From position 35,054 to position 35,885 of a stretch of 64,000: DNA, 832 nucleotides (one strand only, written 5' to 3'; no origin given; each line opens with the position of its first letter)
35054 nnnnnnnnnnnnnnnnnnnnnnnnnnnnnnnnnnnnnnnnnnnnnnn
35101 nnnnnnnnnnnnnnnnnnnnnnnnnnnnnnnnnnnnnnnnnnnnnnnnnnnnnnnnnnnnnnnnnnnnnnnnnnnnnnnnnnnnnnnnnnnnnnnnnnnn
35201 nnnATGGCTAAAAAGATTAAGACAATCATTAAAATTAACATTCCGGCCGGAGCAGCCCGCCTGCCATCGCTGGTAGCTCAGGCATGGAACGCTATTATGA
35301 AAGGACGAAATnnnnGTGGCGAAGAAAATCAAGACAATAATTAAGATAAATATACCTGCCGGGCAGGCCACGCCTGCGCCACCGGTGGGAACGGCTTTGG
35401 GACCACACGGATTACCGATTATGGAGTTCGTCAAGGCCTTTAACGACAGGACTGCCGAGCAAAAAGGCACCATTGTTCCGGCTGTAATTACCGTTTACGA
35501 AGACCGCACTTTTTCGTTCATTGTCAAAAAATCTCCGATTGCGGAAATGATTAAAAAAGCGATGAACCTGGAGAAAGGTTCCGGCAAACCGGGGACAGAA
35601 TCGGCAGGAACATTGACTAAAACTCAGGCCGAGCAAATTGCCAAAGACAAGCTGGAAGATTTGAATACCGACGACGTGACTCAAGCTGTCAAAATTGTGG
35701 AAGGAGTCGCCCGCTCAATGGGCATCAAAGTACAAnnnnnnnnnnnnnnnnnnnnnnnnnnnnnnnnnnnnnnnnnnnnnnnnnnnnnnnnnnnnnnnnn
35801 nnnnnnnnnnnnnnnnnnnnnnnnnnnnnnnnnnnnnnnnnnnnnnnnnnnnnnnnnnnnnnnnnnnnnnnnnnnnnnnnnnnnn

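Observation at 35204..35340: uORF that copies the first 16 codons of rplK and terminates 1 nt before the rplK GTG start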

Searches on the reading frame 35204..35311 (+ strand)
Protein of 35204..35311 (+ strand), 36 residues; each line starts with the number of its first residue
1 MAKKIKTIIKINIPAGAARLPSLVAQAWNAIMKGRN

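Call 11: find_encoding_contigs(protein=window:35204-35311:+, flank=3000, max_places=10)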
Protein seq(36 aa) (36 aa): no gene with exactly this product is on record in the collection.

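Call 61: search_protein_representatives(alignment_id=A2)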
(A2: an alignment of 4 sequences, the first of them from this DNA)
Query: 4 sequences, 36 profile positions. Proteins with E-value up to 0.001 (for the whole library): 15; up to 1e-10: 4; up to 1e-30: 0. The best 15 are listed.
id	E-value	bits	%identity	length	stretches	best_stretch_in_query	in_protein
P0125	7.1e-15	70.2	-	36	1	1-35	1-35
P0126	6.4e-12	60.7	-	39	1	3-29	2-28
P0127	4.5e-11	58.0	-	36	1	1-25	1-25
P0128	1.0e-10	56.9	-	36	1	2-35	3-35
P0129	4.6e-09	51.6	-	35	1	1-23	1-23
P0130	3.1e-08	49.0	-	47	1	1-31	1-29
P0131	3.7e-08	48.7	-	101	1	1-23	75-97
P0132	1.9e-05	40.0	-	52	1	1-28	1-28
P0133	1.5e-04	37.2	-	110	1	1-19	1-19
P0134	1.8e-04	36.9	-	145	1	1-19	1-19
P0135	3.0e-04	36.2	-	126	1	1-20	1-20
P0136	3.8e-04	35.9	-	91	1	1-25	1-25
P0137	5.6e-04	35.3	-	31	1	1-23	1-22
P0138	6.4e-04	35.1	-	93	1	1-19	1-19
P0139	9.1e-04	34.7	-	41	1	1-18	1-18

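Call 63: find_encoding_contigs(protein=P0128, flank=1500, max_places=2)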
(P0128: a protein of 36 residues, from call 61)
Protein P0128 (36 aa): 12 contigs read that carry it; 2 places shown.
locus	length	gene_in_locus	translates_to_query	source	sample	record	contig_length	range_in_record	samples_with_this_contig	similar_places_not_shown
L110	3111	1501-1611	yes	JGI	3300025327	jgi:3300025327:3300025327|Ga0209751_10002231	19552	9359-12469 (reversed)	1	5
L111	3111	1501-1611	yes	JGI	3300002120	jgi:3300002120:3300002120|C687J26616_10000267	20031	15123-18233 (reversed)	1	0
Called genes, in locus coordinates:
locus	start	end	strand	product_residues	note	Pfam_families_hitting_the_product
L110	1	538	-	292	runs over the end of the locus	PF00483:NTP_transferase, PF12804:NTP_transf_3 (weak)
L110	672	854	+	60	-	PF00584:SecE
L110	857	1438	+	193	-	PF02357:NusG, PF00467:KOW (faint)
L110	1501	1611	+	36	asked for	-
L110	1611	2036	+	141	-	PF03946:Ribosomal_L11_N, PF00298:Ribosomal_L11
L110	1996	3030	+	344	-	PF00687:Ribosomal_L1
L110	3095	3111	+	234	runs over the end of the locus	PF01797:Y1_Tnp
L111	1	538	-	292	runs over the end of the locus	PF00483:NTP_transferase, PF12804:NTP_transf_3 (weak)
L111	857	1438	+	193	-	PF02357:NusG, PF00467:KOW (faint)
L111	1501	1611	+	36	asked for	-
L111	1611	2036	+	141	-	PF03946:Ribosomal_L11_N, PF00298:Ribosomal_L11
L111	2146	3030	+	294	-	PF00687:Ribosomal_L1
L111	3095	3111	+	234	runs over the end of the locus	PF01797:Y1_Tnp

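Call 64: find_encoding_contigs(protein=P0126, flank=1500, max_places=2)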
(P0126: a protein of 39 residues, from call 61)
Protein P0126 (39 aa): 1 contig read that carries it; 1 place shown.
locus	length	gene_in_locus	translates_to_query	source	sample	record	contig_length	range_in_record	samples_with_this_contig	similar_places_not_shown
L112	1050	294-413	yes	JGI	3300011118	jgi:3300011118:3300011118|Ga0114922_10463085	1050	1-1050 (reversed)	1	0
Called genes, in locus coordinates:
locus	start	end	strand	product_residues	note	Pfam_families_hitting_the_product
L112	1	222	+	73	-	?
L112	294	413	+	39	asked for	-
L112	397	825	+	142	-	PF03946:Ribosomal_L11_N, PF00298:Ribosomal_L11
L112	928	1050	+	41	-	?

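Call 65: find_encoding_contigs(protein=P0129, flank=1500, max_places=2)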
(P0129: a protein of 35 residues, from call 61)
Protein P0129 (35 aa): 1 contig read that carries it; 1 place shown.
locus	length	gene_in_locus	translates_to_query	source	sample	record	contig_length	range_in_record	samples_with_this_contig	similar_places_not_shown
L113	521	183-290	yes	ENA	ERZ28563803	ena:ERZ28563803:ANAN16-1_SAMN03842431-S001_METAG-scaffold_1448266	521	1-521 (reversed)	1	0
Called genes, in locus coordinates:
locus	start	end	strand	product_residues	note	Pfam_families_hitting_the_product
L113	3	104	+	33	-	?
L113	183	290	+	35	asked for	-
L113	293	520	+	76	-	?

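Call 66: find_encoding_contigs(protein=P0130, flank=1500, max_places=2)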
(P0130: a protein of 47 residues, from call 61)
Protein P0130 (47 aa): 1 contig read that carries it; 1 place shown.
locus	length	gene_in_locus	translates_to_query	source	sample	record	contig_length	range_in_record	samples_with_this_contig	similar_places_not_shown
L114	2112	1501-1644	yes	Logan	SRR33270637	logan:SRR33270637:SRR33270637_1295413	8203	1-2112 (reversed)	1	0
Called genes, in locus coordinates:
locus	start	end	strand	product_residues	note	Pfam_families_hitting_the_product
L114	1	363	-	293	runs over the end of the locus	PF00483:NTP_transferase, PF12804:NTP_transf_3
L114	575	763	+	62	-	PF00584:SecE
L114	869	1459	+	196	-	PF02357:NusG, PF00467:KOW (weak)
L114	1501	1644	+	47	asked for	-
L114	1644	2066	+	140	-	PF03946:Ribosomal_L11_N, PF00298:Ribosomal_L11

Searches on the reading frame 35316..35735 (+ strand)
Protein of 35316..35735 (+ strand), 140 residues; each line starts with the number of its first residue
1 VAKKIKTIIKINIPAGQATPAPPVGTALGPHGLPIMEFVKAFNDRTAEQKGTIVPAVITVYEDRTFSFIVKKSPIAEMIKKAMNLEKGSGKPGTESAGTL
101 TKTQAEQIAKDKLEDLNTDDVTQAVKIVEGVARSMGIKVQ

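Call 6: find_related_loci(query=window:35316-35735:+, collection=genome_contigs, flank=3000)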
Query window:35316-35735:+ (140 aa) in genome_contigs; peptide patterns used: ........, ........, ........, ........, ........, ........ (x = any residue, [..] = any of these).
600 stretches matched a pattern (row limit reached: there are more); 552 encode a relative of the query (tblastn E <= 1e-3); the best 80 are kept; 80 distinct loci.
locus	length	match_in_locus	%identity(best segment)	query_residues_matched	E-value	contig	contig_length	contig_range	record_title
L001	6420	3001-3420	81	1-140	1e-73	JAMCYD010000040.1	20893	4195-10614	MAG: Patescibacteria group bacterium isolate FK_Sedi_B_Bin.369 NODE_8754_length_20893_cov_35.6938, whole genome shotgun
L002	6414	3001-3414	88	2-139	8e-71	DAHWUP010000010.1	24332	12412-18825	MAG TPA_asm: Candidatus Levyibacteriota bacterium isolate clean1537 NODE_10_length_24332_cov_7.389033, whole genome shot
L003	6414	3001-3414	87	3-140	1e-69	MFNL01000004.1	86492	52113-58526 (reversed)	MAG: Candidatus Levybacteria bacterium RIFCSPHIGHO2_01_FULL_37_17 rifcsphigho2_01_scaffold_964, whole genome shotgun seq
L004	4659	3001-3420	76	1-140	9e-69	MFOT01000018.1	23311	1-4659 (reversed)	MAG: Candidatus Levybacteria bacterium RIFCSPLOWO2_01_FULL_38_21 rifcsplowo2_01_scaffold_3728, whole genome shotgun sequ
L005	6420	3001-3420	78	1-140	5e-69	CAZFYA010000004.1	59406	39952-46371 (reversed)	MAG TPA_asm: uncultured Gammaproteobacteria bacterium isolate SRP239243_co2_396 genome assembly, contig: NODE_601_length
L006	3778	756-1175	75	1-140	5e-69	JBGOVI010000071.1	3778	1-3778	MAG: Patescibacteria group bacterium isolate OBJ_0618_7090110_119 k141_6606438_length_3778_cov_13.2706, whole genome sho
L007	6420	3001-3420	75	1-140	1e-68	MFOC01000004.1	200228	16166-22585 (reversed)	MAG: Candidatus Levybacteria bacterium RIFCSPHIGHO2_02_FULL_40_18 rifcsphigho2_02_scaffold_244, whole genome shotgun seq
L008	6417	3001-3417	76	1-140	1e-68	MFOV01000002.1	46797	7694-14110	MAG: Candidatus Levybacteria bacterium RIFCSPLOWO2_01_FULL_39_10 rifcsplowo2_01_scaffold_12515, whole genome shotgun seq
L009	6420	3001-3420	74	1-140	4e-68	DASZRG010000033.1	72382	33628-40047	MAG TPA_asm: Patescibacteria group bacterium isolate SMAG_U6018 k141_345504, whole genome shotgun sequence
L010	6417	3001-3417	77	2-140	1e-67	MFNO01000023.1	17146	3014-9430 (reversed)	MAG: Candidatus Levybacteria bacterium RIFCSPHIGHO2_01_FULL_38_26 rifcsphigho2_01_scaffold_42316, whole genome shotgun s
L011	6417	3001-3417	76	1-139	2e-67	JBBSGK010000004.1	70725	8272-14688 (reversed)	MAG: Candidatus Levyibacteriota bacterium isolate LS2_sbin.37 LS2_sbin.37_K_381344_L_70725_cov_13.0000, whole genome sho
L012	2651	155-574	76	1-140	8e-68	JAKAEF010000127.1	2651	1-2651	MAG: bacterium isolate WY1.bin131 NODE_82085_length_2651_cov_1.125990, whole genome shotgun sequence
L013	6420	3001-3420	74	1-140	4e-67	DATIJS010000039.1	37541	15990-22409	MAG TPA_asm: Candidatus Saccharimonadales bacterium isolate SMAG_U15697 k141_575416, whole genome shotgun sequence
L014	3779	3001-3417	74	1-140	4e-67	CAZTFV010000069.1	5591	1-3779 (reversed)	MAG TPA_asm: uncultured Gammaproteobacteria bacterium isolate SRP269290_co1_791 genome assembly, contig: NODE_26199_leng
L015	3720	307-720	73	1-138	6e-67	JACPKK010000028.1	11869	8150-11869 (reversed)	MAG: Candidatus Curtissbacteria bacterium isolate NC_groundwater_492_Ag_S-0.1um_45_10 S35_SO-1_scaffold_224964, whole ge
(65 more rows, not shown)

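Call 7: find_encoding_contigs(protein=window:35316-35735:+, flank=3000, max_places=10)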
Protein window:35316-35735:+ (140 aa): no gene with exactly this product is on record in the collection.

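Call 10: find_encoding_contigs(protein=window:35316-35735:+, flank=3000, max_places=10)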
Protein seq(140 aa) (140 aa): no gene with exactly this product is on record in the collection.

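Call 12: find_homologous_proteins(query=window:35316-35735:+, max_evalue=1e-40)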
Query seq(140 aa) (140 aa): 6843 proteins with E <= 1e-40 among 8000 candidates; the best 120 are listed.
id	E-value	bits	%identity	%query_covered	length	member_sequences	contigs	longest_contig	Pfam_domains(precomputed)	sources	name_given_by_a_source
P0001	1.5e-78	279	96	99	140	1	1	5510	PF03946.20,PF00298.25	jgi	jgi:large subunit ribosomal protein L11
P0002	7.4e-78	277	95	99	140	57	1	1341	PF03946.20,PF00298.25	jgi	jgi:large subunit ribosomal protein L11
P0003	2.9e-77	275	93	84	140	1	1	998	PF03946.20,PF00298.25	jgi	jgi:large subunit ribosomal protein L11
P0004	1.2e-76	273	94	99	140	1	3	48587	PF03946.20,PF00298.25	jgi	jgi:large subunit ribosomal protein L11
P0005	1.4e-76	273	94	100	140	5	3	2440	PF03946.20,PF00298.25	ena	-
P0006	3.0e-76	271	94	99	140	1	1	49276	PF03946.20,PF00298.25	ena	-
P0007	9.1e-76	270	94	99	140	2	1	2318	PF03946.20,PF00298.25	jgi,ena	-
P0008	1.3e-75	269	92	84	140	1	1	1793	PF03946.20,PF00298.25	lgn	-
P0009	3.4e-75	268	92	99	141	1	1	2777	PF03946.20,PF00298.25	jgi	jgi:large subunit ribosomal protein L11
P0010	5.1e-75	267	91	84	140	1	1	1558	PF03946.20,PF00298.25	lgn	-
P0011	5.2e-75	267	93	99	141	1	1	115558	PF03946.20,PF00298.25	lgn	-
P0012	1.3e-74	266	93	99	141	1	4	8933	PF03946.20,PF00298.25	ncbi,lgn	-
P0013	1.9e-74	266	91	84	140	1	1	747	PF03946.20,PF00298.25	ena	-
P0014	2.5e-74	265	91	83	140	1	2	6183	PF03946.20,PF00298.25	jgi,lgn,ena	jgi:large subunit ribosomal protein L11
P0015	3.0e-74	265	91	99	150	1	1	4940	PF03946.20,PF00298.25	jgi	jgi:large subunit ribosomal protein L11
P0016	4.8e-74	264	90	99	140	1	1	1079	PF03946.20,PF00298.25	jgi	jgi:large subunit ribosomal protein L11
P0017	1.2e-73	263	91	99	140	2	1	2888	PF03946.20,PF00298.25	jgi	jgi:large subunit ribosomal protein L11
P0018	1.8e-73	262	91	83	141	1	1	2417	PF03946.20,PF00298.25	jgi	jgi:large subunit ribosomal protein L11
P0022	2.6e-73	262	89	99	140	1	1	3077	PF03946.20,PF00298.25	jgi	jgi:large subunit ribosomal protein L11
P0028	4.8e-73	261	90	99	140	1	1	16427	PF03946.20,PF00298.25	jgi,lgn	jgi:large subunit ribosomal protein L11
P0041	2.8e-72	259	88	99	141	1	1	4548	PF03946.20,PF00298.25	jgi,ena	jgi:large subunit ribosomal protein L11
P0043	4.0e-72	258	89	99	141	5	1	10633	PF03946.20,PF00298.25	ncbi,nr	ncbi:MAG TPA: 50S ribosomal protein L11 [Candidatus Sulfotelmatobacter sp.]|nr:50S ribosomal protein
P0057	1.0e-71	257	88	92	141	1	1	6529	PF03946.20,PF00298.25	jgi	jgi:large subunit ribosomal protein L11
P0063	1.4e-71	256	88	98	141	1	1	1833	PF03946.20,PF00298.25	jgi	jgi:large subunit ribosomal protein L11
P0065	2.2e-71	256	86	83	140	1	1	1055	PF03946.20,PF00298.25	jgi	jgi:large subunit ribosomal protein L11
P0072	4.1e-71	255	86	100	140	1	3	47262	PF03946.20,PF00298.25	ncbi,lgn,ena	ncbi:MAG: 50S ribosomal protein L11 [Patescibacteria group bacterium]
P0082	9.9e-71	254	85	84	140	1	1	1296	PF03946.20,PF00298.25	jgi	jgi:large subunit ribosomal protein L11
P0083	1.1e-70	254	87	99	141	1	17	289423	PF03946.20,PF00298.25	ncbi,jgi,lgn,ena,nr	ncbi:MAG: 50S ribosomal protein L11 [Candidatus Levybacteria bacterium RIFCSPHIGHO2_01_FULL_37_17]|n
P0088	1.4e-70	253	87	99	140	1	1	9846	PF03946.20,PF00298.25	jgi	jgi:large subunit ribosomal protein L11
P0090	1.7e-70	253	86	100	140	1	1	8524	PF03946.20,PF00298.25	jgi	jgi:large subunit ribosomal protein L11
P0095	2.2e-70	252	84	84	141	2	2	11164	PF03946.20,PF00298.25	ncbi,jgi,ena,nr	ncbi:MAG: 50S ribosomal protein L11 [Candidatus Levybacteria bacterium CG10_big_fil_rev_8_21_14_0_10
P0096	2.2e-70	252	87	99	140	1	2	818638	PF03946.20,PF00298.25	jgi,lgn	jgi:large subunit ribosomal protein L11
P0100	4.1e-70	252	88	99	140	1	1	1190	PF03946.20,PF00298.25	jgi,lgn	jgi:large subunit ribosomal protein L11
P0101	4.6e-70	251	86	100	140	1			PF03946.20,PF00298.25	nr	nr:50S ribosomal protein L11 [Candidatus Levybacteria bacterium]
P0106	7.7e-70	251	84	84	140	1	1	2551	PF03946.20,PF00298.25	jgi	jgi:large subunit ribosomal protein L11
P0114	1.9e-69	249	88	81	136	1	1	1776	PF03946.20,PF00298.25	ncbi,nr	ncbi:MAG: 50S ribosomal protein L11, partial [bacterium]|nr:50S ribosomal protein L11 [bacterium]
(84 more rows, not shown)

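Call 13: find_encoding_contigs(protein=P0001, flank=2500, max_places=3)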
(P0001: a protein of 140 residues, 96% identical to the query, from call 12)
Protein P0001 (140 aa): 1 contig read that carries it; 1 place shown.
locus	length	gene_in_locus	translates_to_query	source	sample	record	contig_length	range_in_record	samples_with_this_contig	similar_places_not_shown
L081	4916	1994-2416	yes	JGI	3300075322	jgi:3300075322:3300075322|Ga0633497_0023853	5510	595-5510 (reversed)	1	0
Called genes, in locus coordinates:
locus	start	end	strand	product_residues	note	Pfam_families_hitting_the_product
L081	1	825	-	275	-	?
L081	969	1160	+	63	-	PF00584:SecE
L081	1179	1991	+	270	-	PF02357:NusG, PF00467:KOW (weak)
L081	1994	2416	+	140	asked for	PF03946:Ribosomal_L11_N, PF00298:Ribosomal_L11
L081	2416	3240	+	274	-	PF00687:Ribosomal_L1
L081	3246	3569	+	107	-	-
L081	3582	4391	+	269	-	-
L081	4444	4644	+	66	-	-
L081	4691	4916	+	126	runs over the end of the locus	-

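Call 14: find_encoding_contigs(protein=P0004, flank=2500, max_places=3)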
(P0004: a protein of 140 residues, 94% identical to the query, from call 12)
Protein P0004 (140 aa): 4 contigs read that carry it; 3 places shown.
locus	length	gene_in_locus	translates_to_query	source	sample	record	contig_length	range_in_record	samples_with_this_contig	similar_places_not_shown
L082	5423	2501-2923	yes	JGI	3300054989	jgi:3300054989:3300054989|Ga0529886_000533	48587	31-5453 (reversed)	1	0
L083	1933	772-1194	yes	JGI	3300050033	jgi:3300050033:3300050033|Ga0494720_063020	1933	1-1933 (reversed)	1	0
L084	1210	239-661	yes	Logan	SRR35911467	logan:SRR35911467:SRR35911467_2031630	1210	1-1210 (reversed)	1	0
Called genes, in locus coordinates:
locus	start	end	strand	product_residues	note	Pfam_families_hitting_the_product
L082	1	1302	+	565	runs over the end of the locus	PF06790:UPF0259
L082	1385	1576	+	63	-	PF00584:SecE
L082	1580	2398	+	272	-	PF02357:NusG, PF00467:KOW (faint)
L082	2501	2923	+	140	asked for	PF03946:Ribosomal_L11_N, PF00298:Ribosomal_L11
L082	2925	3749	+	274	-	PF00687:Ribosomal_L1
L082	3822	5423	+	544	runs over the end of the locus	?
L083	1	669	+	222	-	?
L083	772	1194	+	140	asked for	PF03946:Ribosomal_L11_N, PF00298:Ribosomal_L11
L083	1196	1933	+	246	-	?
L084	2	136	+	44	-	?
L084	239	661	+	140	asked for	PF03946:Ribosomal_L11_N, PF00298:Ribosomal_L11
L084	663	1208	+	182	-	?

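Call 15: find_encoding_contigs(protein=P0006, flank=2500, max_places=3)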
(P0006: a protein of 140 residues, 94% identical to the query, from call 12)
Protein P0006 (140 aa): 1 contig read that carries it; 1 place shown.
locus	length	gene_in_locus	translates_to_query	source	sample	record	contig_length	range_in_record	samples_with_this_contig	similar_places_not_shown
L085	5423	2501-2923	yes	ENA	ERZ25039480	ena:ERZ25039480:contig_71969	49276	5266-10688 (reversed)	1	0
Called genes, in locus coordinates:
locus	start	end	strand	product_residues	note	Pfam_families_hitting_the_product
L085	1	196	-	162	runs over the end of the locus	PF01569:PAP2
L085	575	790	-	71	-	-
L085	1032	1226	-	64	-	PF00483:NTP_transferase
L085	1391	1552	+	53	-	PF00584:SecE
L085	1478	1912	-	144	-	-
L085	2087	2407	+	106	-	PF02357:NusG (weak), PF00467:KOW (weak)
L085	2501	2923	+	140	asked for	PF03946:Ribosomal_L11_N, PF00298:Ribosomal_L11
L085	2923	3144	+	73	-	-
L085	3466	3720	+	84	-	PF00687:Ribosomal_L1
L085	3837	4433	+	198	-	-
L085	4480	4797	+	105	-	-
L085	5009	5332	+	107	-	PF00466:Ribosomal_L10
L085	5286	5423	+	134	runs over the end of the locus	-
